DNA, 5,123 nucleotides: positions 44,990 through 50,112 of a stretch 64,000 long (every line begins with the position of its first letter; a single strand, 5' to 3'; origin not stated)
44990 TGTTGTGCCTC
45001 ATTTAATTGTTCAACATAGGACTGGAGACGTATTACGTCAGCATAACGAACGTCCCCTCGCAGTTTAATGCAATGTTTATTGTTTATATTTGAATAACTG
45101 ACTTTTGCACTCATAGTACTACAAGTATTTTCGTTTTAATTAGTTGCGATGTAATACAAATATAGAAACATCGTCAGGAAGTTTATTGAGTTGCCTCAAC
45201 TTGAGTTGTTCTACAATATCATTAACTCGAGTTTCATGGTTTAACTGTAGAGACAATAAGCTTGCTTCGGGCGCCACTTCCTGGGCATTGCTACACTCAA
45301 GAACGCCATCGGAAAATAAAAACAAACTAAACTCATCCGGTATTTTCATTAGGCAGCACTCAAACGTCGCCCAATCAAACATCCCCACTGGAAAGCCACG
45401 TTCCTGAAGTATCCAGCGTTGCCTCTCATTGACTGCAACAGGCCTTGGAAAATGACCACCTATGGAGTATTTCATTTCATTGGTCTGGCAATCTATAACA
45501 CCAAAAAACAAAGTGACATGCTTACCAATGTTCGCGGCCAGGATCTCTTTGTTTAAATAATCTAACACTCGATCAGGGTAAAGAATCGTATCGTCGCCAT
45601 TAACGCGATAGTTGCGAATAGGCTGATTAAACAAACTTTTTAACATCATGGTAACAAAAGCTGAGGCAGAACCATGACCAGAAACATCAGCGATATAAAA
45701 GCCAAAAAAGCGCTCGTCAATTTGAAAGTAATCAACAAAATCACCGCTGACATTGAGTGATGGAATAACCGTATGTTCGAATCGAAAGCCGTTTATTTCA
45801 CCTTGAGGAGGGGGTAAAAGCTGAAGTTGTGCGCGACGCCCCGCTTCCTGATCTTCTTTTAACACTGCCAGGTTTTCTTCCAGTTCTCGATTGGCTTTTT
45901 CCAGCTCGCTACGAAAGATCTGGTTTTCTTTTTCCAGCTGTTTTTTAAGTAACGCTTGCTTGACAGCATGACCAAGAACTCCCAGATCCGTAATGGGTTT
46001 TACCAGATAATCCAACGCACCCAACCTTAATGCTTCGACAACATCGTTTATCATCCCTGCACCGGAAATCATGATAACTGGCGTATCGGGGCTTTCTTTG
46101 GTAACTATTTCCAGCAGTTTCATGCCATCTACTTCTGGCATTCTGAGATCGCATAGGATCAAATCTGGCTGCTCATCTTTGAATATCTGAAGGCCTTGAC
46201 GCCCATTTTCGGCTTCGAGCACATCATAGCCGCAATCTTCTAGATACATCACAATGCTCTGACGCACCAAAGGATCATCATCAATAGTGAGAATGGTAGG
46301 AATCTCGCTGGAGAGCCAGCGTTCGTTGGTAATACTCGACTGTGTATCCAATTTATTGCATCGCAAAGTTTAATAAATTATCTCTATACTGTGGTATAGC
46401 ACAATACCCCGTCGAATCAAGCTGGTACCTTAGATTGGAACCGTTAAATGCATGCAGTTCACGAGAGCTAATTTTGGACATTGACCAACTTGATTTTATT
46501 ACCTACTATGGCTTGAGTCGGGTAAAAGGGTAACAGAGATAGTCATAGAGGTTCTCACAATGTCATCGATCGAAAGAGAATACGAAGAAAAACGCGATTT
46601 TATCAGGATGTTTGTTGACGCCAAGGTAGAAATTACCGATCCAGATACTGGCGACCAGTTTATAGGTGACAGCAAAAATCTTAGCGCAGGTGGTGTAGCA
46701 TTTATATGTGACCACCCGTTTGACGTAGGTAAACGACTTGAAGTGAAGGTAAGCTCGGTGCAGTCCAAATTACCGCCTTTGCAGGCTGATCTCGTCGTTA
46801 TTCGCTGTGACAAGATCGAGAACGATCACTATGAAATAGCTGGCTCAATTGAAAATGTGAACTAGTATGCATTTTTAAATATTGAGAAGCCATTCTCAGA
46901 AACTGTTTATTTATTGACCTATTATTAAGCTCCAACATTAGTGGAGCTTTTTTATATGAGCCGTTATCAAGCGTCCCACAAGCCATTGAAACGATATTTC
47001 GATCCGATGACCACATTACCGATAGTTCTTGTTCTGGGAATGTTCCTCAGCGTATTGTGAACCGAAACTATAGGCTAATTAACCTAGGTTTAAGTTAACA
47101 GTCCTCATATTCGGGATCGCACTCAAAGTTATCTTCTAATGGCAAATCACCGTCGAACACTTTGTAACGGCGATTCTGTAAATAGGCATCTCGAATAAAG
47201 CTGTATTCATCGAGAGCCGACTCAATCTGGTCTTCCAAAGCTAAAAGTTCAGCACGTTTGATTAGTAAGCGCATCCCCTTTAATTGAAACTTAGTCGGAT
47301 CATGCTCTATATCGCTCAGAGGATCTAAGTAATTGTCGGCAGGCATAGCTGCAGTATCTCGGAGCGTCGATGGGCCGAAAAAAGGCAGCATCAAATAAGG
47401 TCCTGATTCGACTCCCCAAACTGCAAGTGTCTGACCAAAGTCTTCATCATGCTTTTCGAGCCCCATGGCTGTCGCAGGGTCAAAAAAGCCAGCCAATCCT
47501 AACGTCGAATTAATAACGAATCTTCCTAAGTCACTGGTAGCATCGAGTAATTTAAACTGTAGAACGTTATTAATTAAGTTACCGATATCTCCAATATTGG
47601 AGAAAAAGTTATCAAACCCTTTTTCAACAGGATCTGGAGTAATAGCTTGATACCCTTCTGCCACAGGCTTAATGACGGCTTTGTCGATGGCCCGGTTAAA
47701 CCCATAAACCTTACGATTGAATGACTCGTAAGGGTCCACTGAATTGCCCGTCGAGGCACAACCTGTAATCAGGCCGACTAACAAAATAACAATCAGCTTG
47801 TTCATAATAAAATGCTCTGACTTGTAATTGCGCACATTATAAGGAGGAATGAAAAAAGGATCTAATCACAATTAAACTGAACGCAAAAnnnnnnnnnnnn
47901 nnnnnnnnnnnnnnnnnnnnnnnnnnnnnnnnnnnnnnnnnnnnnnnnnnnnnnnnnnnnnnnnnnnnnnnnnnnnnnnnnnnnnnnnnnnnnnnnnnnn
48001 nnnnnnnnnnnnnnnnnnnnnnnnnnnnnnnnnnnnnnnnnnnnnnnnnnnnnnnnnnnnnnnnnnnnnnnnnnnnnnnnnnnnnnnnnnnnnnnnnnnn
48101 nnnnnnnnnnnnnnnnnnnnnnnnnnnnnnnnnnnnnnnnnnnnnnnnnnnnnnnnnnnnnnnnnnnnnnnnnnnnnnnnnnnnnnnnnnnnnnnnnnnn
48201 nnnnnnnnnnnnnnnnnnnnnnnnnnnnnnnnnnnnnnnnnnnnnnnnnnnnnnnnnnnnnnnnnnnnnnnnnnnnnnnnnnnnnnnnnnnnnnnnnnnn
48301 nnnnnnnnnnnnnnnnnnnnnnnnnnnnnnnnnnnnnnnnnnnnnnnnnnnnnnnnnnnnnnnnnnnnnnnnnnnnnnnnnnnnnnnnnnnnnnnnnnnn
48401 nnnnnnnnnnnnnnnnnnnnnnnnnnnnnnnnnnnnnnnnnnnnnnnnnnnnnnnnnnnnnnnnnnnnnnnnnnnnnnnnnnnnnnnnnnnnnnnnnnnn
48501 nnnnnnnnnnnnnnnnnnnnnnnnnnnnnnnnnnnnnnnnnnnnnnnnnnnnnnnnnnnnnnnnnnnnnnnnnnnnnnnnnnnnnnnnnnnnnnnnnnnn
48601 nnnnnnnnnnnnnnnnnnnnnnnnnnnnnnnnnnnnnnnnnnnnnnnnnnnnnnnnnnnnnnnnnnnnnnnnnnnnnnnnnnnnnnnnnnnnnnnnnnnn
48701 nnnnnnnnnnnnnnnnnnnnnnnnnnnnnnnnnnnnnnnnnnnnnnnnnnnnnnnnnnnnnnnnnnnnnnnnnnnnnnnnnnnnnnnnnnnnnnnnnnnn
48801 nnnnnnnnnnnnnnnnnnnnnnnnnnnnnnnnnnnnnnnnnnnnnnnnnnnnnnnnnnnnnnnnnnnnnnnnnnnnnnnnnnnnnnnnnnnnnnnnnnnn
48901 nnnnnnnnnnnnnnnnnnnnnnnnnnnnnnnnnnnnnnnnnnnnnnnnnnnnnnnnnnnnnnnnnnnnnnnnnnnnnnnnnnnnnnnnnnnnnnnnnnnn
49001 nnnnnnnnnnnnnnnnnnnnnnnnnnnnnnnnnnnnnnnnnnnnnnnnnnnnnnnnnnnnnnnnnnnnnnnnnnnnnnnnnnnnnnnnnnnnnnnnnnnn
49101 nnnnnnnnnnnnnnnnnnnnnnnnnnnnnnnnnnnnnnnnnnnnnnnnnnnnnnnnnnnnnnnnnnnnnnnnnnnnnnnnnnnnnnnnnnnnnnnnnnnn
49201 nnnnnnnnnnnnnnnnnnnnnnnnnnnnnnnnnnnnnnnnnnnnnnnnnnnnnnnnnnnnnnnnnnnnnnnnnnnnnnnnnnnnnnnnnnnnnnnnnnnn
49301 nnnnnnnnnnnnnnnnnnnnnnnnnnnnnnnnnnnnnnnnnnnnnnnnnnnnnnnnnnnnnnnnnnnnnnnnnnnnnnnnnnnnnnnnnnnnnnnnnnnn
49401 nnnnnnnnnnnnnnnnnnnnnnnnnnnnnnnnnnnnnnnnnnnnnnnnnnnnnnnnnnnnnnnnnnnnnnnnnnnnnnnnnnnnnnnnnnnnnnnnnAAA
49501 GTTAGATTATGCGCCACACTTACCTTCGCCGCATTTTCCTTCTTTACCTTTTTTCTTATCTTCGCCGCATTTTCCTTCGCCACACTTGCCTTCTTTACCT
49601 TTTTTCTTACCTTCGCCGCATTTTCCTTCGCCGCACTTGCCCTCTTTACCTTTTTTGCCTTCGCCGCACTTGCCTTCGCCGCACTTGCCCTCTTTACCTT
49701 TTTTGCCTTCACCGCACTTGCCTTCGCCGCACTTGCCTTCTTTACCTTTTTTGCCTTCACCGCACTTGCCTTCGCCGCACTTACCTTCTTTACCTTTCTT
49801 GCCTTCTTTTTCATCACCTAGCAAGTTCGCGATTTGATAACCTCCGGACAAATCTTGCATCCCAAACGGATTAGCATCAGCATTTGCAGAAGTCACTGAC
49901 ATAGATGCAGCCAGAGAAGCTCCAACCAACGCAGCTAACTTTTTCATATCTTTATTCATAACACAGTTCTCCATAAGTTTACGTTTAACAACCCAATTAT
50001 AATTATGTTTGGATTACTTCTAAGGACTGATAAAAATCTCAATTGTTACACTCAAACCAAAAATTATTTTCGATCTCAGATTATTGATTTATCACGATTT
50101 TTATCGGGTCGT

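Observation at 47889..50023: MNIO (DUF692) + DUF2063 cassette with a secreted 12 x EGKCG repeat precursor: a candidate copper-binding RiPP/oxazolin-type system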

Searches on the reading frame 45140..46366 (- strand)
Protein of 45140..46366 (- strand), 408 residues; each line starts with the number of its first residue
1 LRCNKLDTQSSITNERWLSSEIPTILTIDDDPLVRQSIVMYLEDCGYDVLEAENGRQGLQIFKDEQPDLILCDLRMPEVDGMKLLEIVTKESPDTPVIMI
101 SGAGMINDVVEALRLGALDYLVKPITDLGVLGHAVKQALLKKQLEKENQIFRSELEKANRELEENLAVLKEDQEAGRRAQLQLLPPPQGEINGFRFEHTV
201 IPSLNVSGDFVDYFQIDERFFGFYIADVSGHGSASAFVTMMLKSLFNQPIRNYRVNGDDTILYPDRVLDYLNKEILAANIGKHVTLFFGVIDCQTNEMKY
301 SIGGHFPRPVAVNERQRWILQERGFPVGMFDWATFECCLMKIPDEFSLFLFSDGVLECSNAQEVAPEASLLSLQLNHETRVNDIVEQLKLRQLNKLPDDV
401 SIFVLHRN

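Call 27: search_protein_families(library=pfam, proteins=[window:45140-46366:-], max_evalue=0.001)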
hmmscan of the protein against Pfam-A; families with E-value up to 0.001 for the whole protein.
window:45140-46366:- (408 aa): 2 families
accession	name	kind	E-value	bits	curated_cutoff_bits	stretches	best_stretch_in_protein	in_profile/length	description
PF00072.30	Response_reg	-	7.6e-30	103.8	30.2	1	25-126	1-102/111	Response regulator receiver domain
PF07228.17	SpoIIE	-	3e-27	96.2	25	1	221-407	5-191/192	Stage II sporulation protein E (SpoIIE)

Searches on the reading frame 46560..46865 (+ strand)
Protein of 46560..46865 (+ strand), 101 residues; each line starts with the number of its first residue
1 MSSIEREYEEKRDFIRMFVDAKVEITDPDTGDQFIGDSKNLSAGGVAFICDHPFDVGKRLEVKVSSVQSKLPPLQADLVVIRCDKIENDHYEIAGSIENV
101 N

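Call 27: search_protein_families(library=pfam, proteins=[window:46560-46865:+], max_evalue=0.001)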
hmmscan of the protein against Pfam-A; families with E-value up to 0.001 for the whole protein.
window:46560-46865:+ (101 aa): 1 family
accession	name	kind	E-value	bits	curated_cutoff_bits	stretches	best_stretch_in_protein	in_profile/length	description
PF07238.19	PilZ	-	3.4e-10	40.6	22.5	1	10-89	1-78/102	PilZ domain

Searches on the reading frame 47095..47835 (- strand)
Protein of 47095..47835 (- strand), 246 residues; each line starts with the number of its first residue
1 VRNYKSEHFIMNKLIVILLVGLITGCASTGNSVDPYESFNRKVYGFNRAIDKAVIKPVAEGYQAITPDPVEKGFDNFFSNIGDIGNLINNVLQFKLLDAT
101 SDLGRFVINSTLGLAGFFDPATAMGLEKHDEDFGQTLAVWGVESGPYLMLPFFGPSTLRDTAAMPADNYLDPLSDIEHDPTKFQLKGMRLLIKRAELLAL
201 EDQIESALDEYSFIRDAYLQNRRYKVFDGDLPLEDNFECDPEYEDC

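Call 3: search_protein_families(library=pfam, proteins=[window:47095-47835:-], max_evalue=0.01)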
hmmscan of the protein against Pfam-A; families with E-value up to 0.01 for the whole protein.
window:47095-47835:- (246 aa): 1 family
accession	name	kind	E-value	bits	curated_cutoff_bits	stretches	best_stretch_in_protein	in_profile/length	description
PF04333.18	MlaA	-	8.4e-79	264.2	25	1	34-224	3-194/195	MlaA lipoprotein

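Call 4: search_protein_families(library=ncbifam, proteins=[window:47095-47835:-], max_evalue=0.01)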
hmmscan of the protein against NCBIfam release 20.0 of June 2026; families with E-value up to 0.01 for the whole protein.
window:47095-47835:- (246 aa): 1 family
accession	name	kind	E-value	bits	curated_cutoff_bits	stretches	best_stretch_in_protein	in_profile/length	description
NF011672.1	PRK15091.1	equivalog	7.8e-36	123.7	375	1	16-236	8-236/252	phospholipid-binding lipoprotein MlaA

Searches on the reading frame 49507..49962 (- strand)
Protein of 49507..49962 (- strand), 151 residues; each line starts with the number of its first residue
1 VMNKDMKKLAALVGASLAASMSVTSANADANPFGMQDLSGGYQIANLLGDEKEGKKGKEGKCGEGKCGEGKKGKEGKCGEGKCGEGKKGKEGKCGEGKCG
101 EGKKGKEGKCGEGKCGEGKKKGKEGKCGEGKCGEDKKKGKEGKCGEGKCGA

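Call 3: search_protein_families(library=pfam, proteins=[window:49507-49962:-], max_evalue=0.01)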
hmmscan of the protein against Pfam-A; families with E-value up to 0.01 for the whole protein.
window:49507-49962:- (151 aa): 0 families

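Call 4: search_protein_families(library=ncbifam, proteins=[window:49507-49962:-], max_evalue=0.01)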
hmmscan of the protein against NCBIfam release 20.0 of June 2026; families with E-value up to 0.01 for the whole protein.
window:49507-49962:- (151 aa): 3 families
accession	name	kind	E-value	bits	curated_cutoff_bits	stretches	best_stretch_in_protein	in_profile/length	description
NF050137.2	KCGExKCG_twice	domain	4.7e-32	109.3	19.5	5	107-135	1-29/29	HvfA family oxazolone/thioamide-modified RiPP metallophore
NF050188.1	OxThioModRiPPHvfA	equivalog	7.1e-19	68.2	95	2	6-100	1-94/96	oxazolone/thioamide-modified RiPP metallophore HvfA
NF038329.2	gly_rich_SclB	equivalog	0.0039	16.2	325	1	50-145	233-328/442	LPXTG-anchored collagen-like adhesin Scl2/SclB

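Call 28: find_homologous_proteins(query=window:49507-49959:-, max_evalue=0.001)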
Query window:49507-49959:- (150 aa): 5525 proteins with E <= 0.001 among 8000 candidates; the best 120 are listed.
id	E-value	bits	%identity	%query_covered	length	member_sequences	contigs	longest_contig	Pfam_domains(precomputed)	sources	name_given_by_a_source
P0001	7.7e-47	177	69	53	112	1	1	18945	-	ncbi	-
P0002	5.7e-41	158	68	63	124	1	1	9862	-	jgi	jgi:uncharacterized low-complexity protein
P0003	4.2e-39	152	61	53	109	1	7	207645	-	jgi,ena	jgi:uncharacterized low-complexity protein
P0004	1.3e-34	137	66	88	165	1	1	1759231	-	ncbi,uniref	ncbi:hypothetical protein GCM10023151_04010 [Kangiella marina]|uniref:Low-complexity protein n=2 Tax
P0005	9.2e-33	131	64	93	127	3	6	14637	-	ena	-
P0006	7.2e-29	119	63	87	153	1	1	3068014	-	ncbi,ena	-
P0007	1.9e-28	117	61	77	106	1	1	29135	-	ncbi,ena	-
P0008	1.4e-27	114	62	82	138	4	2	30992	-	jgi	-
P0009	1.9e-27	114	58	87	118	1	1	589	-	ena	-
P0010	4.0e-27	113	-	-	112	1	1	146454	-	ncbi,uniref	ncbi:hypothetical protein [Microbulbifer sp. TYP-18]|uniref:HvfA family oxazolone/thioamide-modified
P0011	4.4e-27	113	47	38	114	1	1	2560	-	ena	-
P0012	7.1e-27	112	48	76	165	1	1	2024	-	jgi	jgi:uncharacterized low-complexity protein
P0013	9.2e-27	112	62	81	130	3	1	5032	-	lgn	-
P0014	1.0e-26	112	70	20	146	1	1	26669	-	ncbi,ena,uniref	ncbi:low-complexity protein [Candidatus Albibeggiatoa sp. nov. BB20]|uniref:HvfA family oxazolone/th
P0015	1.2e-26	111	47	97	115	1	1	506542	-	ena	-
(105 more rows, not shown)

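Call 53: predict_structure(alignment_id=A1)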
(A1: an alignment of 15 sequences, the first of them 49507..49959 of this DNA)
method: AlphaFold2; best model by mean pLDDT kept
length: 150 residues; sequences in the alignment: 15
mean_pLDDT: 42.7   pTM: 0.14
mean pLDDT of the five models: 42.7, 42.2, 41.4, 39.6, 38.9
residues with pLDDT >= 90: 0; 70-90: 0; 50-70: 40; < 50: 110
segments of 3 or more residues with pLDDT < 50: 24-27, 48-150
pLDDT, mean of each block of 10 residues (from residue 1): 57 56 50 53 50 41 38 39 38 36 35 35 37 38 37
secondary structure, 60 per line:
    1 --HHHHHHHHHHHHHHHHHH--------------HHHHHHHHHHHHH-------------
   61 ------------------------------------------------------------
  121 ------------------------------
elements in order: H3-20 H35-47

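Call 57: list_cluster_members(proteins=[window:49507-49959:-, window:48649-49497:-, window:47889-48656:-])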
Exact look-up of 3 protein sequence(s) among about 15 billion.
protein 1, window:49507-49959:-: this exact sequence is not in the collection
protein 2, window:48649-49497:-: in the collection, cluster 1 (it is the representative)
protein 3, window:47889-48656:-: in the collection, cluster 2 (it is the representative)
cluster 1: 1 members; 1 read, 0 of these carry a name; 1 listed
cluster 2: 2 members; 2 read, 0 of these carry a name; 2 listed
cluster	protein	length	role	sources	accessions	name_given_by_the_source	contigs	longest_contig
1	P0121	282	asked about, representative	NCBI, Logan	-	-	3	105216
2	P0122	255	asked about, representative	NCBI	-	-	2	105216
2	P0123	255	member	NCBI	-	-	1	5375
